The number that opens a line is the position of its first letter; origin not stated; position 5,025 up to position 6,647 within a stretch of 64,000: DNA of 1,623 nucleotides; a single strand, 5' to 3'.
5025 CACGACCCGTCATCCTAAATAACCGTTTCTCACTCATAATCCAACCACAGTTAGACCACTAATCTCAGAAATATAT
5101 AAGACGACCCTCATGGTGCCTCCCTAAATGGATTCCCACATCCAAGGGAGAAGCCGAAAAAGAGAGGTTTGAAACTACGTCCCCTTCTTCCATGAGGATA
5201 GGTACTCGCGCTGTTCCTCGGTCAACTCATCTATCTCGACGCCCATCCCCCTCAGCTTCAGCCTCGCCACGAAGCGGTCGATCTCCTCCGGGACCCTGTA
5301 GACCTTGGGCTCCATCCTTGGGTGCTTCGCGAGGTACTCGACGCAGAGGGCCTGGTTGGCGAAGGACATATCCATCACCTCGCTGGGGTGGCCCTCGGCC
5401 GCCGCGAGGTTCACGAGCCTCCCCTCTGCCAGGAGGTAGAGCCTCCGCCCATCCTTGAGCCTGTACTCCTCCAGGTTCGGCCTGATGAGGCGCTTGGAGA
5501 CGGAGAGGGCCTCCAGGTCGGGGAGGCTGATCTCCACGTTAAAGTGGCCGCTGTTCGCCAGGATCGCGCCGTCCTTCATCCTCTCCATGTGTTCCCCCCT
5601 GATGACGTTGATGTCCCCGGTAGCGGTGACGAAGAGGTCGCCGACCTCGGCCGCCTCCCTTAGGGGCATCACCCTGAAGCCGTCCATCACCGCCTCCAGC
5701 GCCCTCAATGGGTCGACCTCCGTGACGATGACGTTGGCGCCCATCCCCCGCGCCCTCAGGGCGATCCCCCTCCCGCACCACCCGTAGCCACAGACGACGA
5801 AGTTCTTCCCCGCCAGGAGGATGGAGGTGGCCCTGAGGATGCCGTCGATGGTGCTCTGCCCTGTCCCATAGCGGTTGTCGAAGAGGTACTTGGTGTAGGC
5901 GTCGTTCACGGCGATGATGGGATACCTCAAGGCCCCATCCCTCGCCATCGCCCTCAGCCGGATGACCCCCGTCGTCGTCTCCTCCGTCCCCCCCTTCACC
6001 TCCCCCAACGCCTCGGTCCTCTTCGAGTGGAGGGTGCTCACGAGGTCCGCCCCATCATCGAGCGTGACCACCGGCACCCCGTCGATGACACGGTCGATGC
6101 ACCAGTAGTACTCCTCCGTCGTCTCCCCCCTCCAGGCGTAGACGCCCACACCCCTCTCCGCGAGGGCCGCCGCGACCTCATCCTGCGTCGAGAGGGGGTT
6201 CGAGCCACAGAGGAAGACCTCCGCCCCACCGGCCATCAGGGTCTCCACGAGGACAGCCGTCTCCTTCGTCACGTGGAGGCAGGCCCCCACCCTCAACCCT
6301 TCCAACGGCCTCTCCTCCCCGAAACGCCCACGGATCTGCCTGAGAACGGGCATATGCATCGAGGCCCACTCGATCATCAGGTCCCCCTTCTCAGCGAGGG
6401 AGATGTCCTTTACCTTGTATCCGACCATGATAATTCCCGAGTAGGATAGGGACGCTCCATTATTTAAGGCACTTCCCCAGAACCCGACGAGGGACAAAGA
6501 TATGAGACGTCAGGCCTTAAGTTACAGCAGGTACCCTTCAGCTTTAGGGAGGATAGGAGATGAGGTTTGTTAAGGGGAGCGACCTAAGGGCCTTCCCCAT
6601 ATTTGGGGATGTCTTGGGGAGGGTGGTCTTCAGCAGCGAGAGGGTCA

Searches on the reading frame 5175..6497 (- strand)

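Call 15: search_protein_families(library=pfam, proteins=[window:5175-6497:-], max_evalue=0.001)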
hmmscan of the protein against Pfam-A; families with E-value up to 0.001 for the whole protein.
window:5175-6497:- (440 aa): 4 families
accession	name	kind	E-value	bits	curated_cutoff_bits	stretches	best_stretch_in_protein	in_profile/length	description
PF05221.23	AdoHcyase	-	3.1e-70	237.1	25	2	27-158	2-138/299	S-adenosyl-L-homocysteine hydrolase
PF00670.27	AdoHcyase_NAD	-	7e-55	186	27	1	208-368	1-161/162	S-adenosyl-L-homocysteine hydrolase, NAD binding domain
PF07991.19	KARI_N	-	1.3e-07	31.8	20.6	1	228-323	2-101/165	Acetohydroxy acid isomeroreductase, NADPH-binding domain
PF02826.25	2-Hacid_dh_C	-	1.1e-06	28.6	25.1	1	226-317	32-127/178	D-isomer specific 2-hydroxyacid dehydrogenase, NAD binding domain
